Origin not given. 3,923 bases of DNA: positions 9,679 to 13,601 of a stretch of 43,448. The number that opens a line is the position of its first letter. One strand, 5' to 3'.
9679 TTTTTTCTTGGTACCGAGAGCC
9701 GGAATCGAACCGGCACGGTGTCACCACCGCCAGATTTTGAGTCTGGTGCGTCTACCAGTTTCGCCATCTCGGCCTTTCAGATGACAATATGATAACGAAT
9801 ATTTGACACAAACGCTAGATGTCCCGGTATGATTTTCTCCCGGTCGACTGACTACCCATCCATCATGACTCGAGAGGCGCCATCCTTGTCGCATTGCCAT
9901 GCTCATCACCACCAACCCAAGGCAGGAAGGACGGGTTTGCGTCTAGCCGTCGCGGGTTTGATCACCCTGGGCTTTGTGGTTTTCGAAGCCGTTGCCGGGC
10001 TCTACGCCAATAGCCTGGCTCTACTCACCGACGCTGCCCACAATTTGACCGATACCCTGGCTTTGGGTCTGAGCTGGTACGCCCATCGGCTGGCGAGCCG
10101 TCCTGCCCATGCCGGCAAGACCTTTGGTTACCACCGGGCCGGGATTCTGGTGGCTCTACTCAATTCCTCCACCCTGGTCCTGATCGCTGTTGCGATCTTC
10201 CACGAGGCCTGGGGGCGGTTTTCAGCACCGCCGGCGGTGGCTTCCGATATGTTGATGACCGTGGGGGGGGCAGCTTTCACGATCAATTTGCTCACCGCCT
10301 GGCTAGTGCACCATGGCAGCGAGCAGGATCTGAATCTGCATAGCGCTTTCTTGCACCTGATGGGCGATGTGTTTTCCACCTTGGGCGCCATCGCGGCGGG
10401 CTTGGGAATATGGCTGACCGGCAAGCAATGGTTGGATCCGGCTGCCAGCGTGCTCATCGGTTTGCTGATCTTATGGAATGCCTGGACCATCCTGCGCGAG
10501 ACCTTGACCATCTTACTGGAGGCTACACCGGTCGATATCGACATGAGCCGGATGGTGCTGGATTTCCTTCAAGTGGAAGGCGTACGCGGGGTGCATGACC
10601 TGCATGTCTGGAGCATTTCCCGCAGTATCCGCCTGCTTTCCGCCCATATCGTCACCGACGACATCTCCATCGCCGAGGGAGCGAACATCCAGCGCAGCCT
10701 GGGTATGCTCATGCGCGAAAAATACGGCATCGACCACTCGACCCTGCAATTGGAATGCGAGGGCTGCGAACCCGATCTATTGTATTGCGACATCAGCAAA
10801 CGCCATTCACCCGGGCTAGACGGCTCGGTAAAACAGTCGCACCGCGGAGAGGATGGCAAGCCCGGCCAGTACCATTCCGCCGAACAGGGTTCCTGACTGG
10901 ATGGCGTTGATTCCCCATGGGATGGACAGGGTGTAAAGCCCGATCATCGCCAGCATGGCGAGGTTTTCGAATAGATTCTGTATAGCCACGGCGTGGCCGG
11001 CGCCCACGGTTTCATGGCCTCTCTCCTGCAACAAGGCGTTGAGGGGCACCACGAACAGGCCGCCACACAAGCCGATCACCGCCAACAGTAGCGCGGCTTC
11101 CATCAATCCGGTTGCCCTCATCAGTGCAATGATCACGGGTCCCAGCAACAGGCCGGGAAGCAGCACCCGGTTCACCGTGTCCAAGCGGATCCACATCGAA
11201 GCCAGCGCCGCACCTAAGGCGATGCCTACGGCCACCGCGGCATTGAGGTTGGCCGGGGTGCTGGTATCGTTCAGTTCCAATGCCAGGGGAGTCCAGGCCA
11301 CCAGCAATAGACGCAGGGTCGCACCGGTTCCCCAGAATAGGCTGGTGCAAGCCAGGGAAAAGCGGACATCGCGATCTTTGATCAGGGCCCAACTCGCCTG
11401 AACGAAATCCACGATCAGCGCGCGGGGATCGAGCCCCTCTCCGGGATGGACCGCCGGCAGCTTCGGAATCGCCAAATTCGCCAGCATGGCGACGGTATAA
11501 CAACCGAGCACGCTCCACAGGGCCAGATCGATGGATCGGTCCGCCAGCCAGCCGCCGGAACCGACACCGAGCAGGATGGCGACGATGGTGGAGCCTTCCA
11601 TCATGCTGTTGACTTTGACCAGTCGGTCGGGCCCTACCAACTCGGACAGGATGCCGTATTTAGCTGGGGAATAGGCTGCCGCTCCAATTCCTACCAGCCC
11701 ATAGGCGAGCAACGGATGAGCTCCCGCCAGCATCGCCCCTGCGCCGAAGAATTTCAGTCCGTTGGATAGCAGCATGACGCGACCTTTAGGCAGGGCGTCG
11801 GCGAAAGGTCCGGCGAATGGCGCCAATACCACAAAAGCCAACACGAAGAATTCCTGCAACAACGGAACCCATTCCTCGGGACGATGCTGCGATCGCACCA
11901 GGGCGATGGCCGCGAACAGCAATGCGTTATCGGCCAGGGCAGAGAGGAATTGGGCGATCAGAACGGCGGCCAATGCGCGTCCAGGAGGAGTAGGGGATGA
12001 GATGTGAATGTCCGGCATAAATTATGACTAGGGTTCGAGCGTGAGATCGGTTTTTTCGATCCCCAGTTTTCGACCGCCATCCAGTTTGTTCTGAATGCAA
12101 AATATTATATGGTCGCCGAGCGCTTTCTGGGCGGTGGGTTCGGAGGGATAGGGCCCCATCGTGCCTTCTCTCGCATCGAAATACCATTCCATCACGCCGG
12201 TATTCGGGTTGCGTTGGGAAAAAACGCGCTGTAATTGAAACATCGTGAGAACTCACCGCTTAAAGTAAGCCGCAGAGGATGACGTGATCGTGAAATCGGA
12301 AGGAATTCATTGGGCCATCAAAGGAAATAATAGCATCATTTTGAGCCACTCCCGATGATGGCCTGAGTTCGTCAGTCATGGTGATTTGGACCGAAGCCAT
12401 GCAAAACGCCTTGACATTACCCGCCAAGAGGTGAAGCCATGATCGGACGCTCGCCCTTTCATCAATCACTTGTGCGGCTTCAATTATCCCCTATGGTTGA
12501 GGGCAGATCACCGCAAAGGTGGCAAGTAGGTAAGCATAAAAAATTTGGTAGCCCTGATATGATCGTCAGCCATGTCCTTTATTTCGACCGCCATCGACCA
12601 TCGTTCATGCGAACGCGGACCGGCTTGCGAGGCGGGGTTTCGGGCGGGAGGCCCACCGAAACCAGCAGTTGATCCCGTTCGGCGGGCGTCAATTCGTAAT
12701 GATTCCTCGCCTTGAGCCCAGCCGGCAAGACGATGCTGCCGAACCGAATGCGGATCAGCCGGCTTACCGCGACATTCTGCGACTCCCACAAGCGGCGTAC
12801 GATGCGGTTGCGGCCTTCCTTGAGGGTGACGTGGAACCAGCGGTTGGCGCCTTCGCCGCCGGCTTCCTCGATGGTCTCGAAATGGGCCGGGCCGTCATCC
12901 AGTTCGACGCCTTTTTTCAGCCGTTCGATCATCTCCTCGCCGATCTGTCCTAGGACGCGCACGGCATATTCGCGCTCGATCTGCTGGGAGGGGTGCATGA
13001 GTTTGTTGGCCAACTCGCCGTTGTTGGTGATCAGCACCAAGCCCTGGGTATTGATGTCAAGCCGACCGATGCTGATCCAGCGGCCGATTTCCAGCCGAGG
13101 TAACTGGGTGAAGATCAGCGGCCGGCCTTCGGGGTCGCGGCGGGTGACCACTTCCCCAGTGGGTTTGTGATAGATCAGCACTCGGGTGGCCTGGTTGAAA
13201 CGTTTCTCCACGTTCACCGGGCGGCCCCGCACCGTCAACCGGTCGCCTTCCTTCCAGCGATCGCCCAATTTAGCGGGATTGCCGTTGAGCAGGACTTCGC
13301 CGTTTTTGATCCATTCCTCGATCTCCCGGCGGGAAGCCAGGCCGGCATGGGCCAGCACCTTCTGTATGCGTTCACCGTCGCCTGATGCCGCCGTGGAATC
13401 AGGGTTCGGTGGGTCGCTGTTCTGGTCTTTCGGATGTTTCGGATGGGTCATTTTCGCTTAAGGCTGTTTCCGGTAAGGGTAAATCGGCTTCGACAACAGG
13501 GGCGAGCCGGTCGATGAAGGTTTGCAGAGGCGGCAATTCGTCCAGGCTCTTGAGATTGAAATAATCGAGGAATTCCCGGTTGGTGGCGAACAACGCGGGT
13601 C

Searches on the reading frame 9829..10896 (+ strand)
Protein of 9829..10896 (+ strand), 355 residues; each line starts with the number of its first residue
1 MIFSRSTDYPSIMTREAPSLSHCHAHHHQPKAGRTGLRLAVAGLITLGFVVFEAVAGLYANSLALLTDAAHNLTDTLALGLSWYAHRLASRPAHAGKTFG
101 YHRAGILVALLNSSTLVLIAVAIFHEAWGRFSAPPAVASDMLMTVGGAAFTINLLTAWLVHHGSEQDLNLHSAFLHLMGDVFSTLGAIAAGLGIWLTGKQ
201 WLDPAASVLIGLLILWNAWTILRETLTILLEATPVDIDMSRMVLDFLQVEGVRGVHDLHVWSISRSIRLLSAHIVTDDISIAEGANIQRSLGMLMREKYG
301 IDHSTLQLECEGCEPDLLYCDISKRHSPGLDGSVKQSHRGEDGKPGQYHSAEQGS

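Call 59: search_protein_families(library=pfam, proteins=[window:9829-10896:+], max_evalue=0.00001)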
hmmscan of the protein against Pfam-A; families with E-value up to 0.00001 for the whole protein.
window:9829-10896:+ (355 aa): 2 families
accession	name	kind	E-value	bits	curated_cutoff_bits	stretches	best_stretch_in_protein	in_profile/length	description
PF01545.26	Cation_efflux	-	7.2e-38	130.8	26.6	1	40-230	2-198/198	Cation efflux family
PF16916.11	ZT_dimer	-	1.7e-12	47.6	26.7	1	236-309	3-76/78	Dimerisation domain of Zinc Transporter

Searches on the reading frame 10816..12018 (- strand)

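Call 59: search_protein_families(library=pfam, proteins=[window:10816-12018:-], max_evalue=0.00001)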
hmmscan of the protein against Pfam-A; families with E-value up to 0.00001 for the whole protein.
window:10816-12018:- (400 aa): 1 family
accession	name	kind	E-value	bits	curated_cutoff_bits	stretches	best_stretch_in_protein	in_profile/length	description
PF07690.21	MFS_1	-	2.9e-19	69.6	33.4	1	19-356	1-344/347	Major Facilitator Superfamily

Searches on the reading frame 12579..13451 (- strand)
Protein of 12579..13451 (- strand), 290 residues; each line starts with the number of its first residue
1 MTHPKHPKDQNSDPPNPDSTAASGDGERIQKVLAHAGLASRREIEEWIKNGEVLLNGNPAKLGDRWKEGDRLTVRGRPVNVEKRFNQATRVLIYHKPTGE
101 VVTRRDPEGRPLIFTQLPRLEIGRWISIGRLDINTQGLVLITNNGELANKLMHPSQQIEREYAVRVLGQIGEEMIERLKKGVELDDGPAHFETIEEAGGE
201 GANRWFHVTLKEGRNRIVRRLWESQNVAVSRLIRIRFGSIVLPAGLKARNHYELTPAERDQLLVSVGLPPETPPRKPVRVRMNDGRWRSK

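Call 59: search_protein_families(library=pfam, proteins=[window:12579-13451:-], max_evalue=0.00001)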
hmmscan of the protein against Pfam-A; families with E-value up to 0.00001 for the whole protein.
window:12579-13451:- (290 aa): 2 families
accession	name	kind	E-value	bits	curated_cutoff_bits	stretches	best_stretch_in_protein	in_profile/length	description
PF00849.27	PseudoU_synth_2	-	5.7e-19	69.3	26.8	1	91-222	2-150/152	RNA pseudouridylate synthase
PF01479.30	S4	-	3.2e-12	46.4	22.8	1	27-72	1-48/48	S4 domain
